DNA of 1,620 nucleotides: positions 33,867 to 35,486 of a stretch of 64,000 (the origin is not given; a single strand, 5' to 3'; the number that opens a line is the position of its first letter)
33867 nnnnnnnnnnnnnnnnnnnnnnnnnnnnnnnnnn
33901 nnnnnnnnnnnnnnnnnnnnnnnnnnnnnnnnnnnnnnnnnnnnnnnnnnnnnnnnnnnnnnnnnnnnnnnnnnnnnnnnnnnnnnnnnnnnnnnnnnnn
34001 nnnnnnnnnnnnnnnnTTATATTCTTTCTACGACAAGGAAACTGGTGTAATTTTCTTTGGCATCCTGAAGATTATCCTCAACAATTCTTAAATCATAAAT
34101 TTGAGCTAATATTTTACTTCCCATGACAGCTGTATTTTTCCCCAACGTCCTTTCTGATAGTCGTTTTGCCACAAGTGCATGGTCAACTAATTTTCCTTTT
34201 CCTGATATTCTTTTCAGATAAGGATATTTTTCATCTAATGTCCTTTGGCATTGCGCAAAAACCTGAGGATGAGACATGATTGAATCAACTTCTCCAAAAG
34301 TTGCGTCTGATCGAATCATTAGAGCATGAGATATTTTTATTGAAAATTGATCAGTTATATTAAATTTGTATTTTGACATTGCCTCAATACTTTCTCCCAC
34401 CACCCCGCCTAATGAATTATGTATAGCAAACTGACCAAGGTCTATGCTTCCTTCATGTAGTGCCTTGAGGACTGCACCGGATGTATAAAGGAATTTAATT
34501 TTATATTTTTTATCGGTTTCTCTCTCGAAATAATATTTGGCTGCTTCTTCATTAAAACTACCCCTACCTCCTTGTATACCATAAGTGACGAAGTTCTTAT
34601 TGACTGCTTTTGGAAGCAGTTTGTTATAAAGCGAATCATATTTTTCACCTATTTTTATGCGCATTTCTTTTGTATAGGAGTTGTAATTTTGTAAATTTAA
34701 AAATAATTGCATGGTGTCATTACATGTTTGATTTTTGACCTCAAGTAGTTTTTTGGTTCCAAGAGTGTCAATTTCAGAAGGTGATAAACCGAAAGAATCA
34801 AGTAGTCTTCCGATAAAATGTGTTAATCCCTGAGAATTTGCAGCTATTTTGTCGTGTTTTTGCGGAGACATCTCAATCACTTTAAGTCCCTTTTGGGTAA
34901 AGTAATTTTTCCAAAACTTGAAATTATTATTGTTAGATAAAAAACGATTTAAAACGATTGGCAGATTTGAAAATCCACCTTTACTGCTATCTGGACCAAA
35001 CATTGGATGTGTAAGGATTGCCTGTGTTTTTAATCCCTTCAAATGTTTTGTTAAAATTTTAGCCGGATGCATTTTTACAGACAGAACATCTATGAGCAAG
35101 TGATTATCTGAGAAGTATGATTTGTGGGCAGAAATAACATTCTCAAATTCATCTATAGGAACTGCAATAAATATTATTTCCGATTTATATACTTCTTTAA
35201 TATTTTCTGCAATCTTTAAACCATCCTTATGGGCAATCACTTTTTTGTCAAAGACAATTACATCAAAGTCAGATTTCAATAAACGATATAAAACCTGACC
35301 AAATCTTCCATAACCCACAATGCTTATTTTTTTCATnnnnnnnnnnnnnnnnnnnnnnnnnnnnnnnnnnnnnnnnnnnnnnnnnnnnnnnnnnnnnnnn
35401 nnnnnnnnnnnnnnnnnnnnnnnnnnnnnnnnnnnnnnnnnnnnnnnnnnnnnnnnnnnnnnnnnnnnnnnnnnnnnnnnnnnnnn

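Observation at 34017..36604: Compact aromatic amino-acid module with an unusual prephenate dehydrogenase / prephenate dehydratase fusion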

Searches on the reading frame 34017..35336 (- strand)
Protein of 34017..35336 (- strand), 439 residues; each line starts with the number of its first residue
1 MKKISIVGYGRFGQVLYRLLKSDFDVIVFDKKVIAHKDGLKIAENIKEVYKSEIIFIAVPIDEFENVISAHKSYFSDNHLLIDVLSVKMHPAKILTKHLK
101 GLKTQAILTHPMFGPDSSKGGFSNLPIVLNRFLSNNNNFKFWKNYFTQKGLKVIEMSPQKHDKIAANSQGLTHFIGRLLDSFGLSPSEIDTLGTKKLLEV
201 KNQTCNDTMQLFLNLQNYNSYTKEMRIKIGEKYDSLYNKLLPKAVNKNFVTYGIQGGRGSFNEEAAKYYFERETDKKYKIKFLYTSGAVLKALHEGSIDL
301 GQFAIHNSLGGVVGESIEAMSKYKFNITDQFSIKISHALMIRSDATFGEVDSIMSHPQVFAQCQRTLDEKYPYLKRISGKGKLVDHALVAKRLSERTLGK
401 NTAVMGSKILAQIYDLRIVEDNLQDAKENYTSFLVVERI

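Call 3: search_protein_families(library=pfam, proteins=[window:34017-35336:-], max_evalue=0.01)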
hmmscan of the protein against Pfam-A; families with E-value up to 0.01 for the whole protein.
window:34017-35336:- (439 aa): 5 families
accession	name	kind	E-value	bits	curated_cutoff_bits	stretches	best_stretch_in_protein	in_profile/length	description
PF00800.23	PDT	-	1.1e-35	123.5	25.2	1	253-438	2-178/181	Prephenate dehydratase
PF02153.23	PDH_N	-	2.9e-15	56.5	26.5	1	44-154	38-153/154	Prephenate dehydrogenase, nucleotide-binding domain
PF03807.23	F420_oxidored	-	9.8e-06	26.5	21.6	1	3-85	1-92/94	NADP oxidoreductase coenzyme F420-dependent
PF03435.24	Sacchrp_dh_NADP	-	0.0021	18.8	25.1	1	4-84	1-75/129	Saccharopine dehydrogenase NADP binding domain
PF02254.24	TrkA_N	-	0.0046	17.7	23.8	0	5-32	2-30/116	TrkA-N domain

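Call 4: search_protein_families(library=ncbifam, proteins=[window:34017-35336:-], max_evalue=0.01)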
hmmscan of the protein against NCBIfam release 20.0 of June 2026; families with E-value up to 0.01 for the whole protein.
window:34017-35336:- (439 aa): 20 families
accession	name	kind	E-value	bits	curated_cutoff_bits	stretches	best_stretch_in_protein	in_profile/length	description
NF006409.0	PRK08655.1-3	equivalog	1.9e-26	93.3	310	1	3-235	2-243/290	prephenate dehydrogenase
NF008865.0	PRK11898.1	equivalog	6.4e-26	91.1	219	1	256-438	8-184/284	prephenate dehydratase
NF006408.0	PRK08655.1-2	equivalog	4.3e-25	88.4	422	1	2-174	7-183/441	prephenate dehydrogenase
NF006410.0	PRK08655.1-4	equivalog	7.5e-22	77.7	498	1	3-175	6-185/446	prephenate dehydrogenase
NF008866.0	PRK11899.1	equivalog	1.3e-21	77.1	359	1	254-438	10-182/283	prephenate dehydratase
NF006407.0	PRK08655.1-1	equivalog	2.5e-21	76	834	1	10-181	10-186/439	prephenate dehydrogenase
NF006411.0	PRK08655.1-5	equivalog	4.6e-17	62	464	1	4-175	6-180/443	prephenate dehydrogenase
NF007910.0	PRK10622.1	equivalog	2.8e-15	56.1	577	1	254-438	108-285/386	bifunctional chorismate mutase/prephenate dehydratase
NF008400.0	PRK11199.1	equivalog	6.6e-15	54.9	273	1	3-175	100-259/374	bifunctional chorismate mutase/prephenate dehydrogenase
NF006307.0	PRK08507.1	equivalog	1.6e-12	47.2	295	1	3-177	2-187/275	prephenate dehydrogenase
NF005032.0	PRK06444.1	equivalog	9.1e-11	41.7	293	1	3-226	3-186/197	prephenate dehydrogenase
NF011381.1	PRK14806.1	equivalog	2e-10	39.5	902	1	44-176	56-195/733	bifunctional prephenate dehydrogenase/3-phosphoshikimate 1-carboxyvinyltransferase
NF005694.0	PRK07502.1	equivalog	2.3e-07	30.4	409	1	3-175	8-196/310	prephenate/arogenate dehydrogenase family protein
NF005650.0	PRK07417.1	equivalog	8.4e-07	28.5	290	1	3-167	3-177/281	prephenate/arogenate dehydrogenase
NF005107.0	PRK06545.1-5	equivalog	5.1e-06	25.7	414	1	2-175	3-193/367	prephenate dehydrogenase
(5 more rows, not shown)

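Call 6: search_solved_structures(query=window:34017-35336:-, max_evalue=0.01, show_alignments=0)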
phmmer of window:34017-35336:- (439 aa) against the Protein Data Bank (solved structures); distinct sequences matched with E-value up to 0.01: 9.
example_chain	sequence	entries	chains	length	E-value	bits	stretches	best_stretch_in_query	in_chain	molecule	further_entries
5t95_A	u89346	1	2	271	5e-25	91.8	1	3-224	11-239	Prephenate dehydrogenase 1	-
5t9f_A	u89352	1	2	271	3.4e-24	89.1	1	3-224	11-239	Prephenate dehydrogenase 1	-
5t9e_A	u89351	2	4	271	1.7e-23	86.8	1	3-224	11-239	Prephenate dehydrogenase 1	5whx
2qmx_A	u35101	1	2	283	8e-09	38.4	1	289-436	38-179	Prephenate dehydratase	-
6vh5_A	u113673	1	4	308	4.6e-08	35.9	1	290-437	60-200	Prephenate dehydratase:Amino acid-binding ACT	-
2pv7_A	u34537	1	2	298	6.3e-08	35.5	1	3-175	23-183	T-protein [Includes: Chorismate mutase (EC 5.4.99.5) (CM) and Prephenate dehydrogenase (EC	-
4lub_A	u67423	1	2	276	1.1e-05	28.2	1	288-436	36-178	Putative prephenate dehydratase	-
3mwb_A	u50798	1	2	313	1.3e-05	27.9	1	249-438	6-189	Prephenate dehydratase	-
7alz_A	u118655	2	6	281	9.7e-05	25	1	287-438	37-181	Prephenate dehydratase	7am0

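Call 8: find_homologous_proteins(query=window:34017-35336:-, max_evalue=0.00001)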
Query window:34017-35336:- (439 aa): 1402 proteins with E <= 0.00001 among 7731 candidates; the best 120 are listed.
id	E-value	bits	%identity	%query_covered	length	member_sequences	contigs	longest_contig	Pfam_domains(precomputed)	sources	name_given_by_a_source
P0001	1.4e-199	682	68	100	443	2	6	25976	PF00800.24,PF26213.1,PF02153.24,PF03807.24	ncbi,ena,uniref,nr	ncbi:MAG: Prephenate dehydrogenase [Candidatus Woesebacteria bacterium GW2011_GWA1_39_8]|uniref:Prep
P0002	8.1e-199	679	68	100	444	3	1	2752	PF00800.24,PF26213.1,PF02153.24,PF03807.24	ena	-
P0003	9.7e-196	669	65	100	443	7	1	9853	PF00800.24,PF26213.1,PF02153.24,PF03807.24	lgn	-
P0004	7.1e-192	656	64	100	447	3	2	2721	PF00800.24,PF26213.1,PF02153.24,PF03807.24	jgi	-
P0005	9.3e-192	656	64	100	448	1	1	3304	PF00800.24,PF26213.1,PF02153.24,PF03807.24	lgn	-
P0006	9.3e-192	656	66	100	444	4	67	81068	PF00800.24,PF26213.1,PF02153.24,PF03807.24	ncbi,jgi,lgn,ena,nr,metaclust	ncbi:MAG: hypothetical protein COZ34_01465 [Candidatus Pacebacteria bacterium CG_4_10_14_3_um_filter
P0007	3.8e-191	654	64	100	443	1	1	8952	PF00800.24,PF26213.1,PF02153.24,PF03807.24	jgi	jgi:arogenate dehydrogenase (NADP+), plant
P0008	7.0e-191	653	67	99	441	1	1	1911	PF00800.24,PF26213.1,PF02153.24,PF03446.22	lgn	-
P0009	4.5e-190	650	65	100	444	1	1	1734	PF00800.24,PF26213.1,PF02153.24,PF03807.24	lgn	-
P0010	4.8e-190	650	64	100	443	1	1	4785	PF00800.24,PF26213.1,PF02153.24,PF03807.24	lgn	-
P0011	5.1e-190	650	65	100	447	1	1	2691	PF00800.24,PF26213.1,PF02153.24,PF03807.24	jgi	jgi:prephenate dehydrogenase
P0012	4.2e-189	647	64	100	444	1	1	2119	PF00800.24,PF26213.1,PF02153.24,PF03807.24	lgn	-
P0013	5.2e-189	647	64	100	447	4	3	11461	PF00800.24,PF26213.1,PF02153.24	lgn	-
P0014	6.6e-189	646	64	100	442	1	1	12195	PF00800.24,PF26213.1,PF02153.24,PF03807.24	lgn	-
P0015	8.1e-189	646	64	100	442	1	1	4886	PF00800.24,PF26213.1,PF02153.24,PF03807.24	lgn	-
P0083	2.6e-182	625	61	100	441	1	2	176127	PF00800.24,PF26213.1,PF02153.24,PF03807.24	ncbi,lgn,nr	ncbi:prephenate dehydrogenase/arogenate dehydrogenase family protein [Candidatus Daviesbacteria bact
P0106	4.3e-181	621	63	100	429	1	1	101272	PF00800.24,PF26213.1,PF02153.24,PF03807.24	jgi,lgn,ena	-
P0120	2.8e-180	618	62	100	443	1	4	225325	PF00800.24,PF26213.1,PF02153.24,PF03807.24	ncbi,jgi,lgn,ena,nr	ncbi:MAG TPA: prephenate dehydrogenase/arogenate dehydrogenase family protein [Patescibacteria group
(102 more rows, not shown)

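Call 12: find_encoding_contigs(protein=P0083, flank=10000, max_places=1)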
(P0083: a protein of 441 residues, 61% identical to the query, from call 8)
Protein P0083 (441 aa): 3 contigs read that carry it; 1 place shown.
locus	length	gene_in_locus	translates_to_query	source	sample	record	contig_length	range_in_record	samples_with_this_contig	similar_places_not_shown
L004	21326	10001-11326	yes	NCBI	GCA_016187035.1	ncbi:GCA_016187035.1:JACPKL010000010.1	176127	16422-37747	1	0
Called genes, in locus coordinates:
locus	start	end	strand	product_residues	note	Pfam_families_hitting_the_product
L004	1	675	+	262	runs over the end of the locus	PF00290:Trp_syntA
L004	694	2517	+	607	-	PF00456:Transketolase_N, PF13292:DXP_synthase_N, PF00676:E1_dh (weak), PF02779:Transket_pyr, PF02780:Transketolase_C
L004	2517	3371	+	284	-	PF00923:TAL_FSA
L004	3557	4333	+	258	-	PF00793:DAHP_synth_1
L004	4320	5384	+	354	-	PF13685:Fe-ADH_2, PF01761:DHQ_synthase, PF24621:DHQS_C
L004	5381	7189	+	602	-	PF00275:EPSP_synthase, PF24389:ORC-CDC6-like (weak), PF13238:AAA_18, PF01202:SKI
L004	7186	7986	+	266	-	PF08501:Shikimate_dh_N, PF01488:Shikimate_DH, PF03807:F420_oxidored, PF18317:SDH_C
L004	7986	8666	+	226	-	PF01487:DHquinase_I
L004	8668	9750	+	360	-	PF01264:Chorismate_synt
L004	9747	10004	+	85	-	PF01817:CM_2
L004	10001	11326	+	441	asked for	PF03807:F420_oxidored (faint), PF02153:PDH_N, PF26213:TYRAAT1_C, PF00800:PDT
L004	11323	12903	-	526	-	PF01368:DHH, PF02272:DHHA1, PF17768:RecJ_OB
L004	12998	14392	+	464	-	PF01743:PolyA_pol, PF12627:PolyA_pol_RNAbd, PF01966:HD (weak), PF13735:tRNA_NucTran2_2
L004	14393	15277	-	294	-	PF07549:Sec_GG (weak), PF02355:SecD_SecF_C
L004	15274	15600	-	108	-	-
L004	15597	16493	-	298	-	-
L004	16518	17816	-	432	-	PF07549:Sec_GG (weak), PF21760:SecD_1st, PF22599:SecDF_P1_head, PF02355:SecD_SecF_C, PF03176:MMPL (weak)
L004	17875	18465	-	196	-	-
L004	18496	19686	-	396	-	PF11258:DUF3048, PF17479:DUF3048_C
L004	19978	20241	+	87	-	-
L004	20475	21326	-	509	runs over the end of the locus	PF05362:Lon_C (weak), PF13541:ChlI, PF00158:Sigma54_activat (faint), PF00493:MCM (faint), PF01078:Mg_chelatase, PF05496:RuvB_N (faint), PF07728:AAA_5, PF13335:Mg_chelatase_C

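Call 13: find_encoding_contigs(protein=P0120, flank=10000, max_places=1)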
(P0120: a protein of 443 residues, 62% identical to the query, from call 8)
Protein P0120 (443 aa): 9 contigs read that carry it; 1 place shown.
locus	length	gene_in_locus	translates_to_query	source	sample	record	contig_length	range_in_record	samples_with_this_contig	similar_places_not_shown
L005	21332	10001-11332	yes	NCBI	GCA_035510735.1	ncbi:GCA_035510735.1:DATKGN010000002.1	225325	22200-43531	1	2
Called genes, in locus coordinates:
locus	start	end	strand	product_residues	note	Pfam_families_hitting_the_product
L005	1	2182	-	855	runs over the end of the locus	PF00912:Transgly, PF00905:Transpeptidase, PF17957:Big_7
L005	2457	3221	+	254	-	PF00793:DAHP_synth_1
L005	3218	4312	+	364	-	PF13685:Fe-ADH_2, PF01761:DHQ_synthase, PF24621:DHQS_C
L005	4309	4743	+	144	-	PF01220:DHquinase_II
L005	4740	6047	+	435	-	PF00275:EPSP_synthase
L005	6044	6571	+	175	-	PF13238:AAA_18, PF13671:AAA_33 (weak), PF01202:SKI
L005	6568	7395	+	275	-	PF08501:Shikimate_dh_N, PF01488:Shikimate_DH, PF18317:SDH_C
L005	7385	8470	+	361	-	PF01264:Chorismate_synt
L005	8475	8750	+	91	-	PF01817:CM_2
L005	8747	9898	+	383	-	PF00155:Aminotran_1_2, PF00266:Aminotran_5 (faint), PF01041:DegT_DnrJ_EryC1, PF01053:Cys_Met_Meta_PP (weak)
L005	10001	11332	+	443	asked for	PF03807:F420_oxidored (weak), PF02153:PDH_N, PF26213:TYRAAT1_C, PF00800:PDT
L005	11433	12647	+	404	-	PF00579:tRNA-synt_1b, PF22421:SYY_C-terminal (weak), PF01479:S4 (weak)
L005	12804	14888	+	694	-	PF17191:RecG_wedge, PF01336:tRNA_anti-codon, PF04851:ResIII, PF00270:DEAD, PF00271:Helicase_C, PF22590:Cas3-like_C_2 (weak)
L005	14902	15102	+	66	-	PF01783:Ribosomal_L32p, PF14952:zf-tcix (faint)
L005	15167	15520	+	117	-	PF01029:NusB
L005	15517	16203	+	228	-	PF22935:RM44_endonuclase, PF14622:Ribonucleas_3_3, PF00636:Ribonuclease_3, PF00035:dsrm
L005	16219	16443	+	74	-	PF00886:Ribosomal_S16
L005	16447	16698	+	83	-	PF13083:KH_KhpA-B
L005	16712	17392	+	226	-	PF01746:tRNA_m1G_MT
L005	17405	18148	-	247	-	PF04350:PilO (weak)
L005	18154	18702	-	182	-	-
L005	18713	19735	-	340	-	PF11104:PilM_2, PF05134:T2SSL (weak), PF06723:MreB_Mbl (faint), PF25216:Volactin (weak), PF14450:FtsA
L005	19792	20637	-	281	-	-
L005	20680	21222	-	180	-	-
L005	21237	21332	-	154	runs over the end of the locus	-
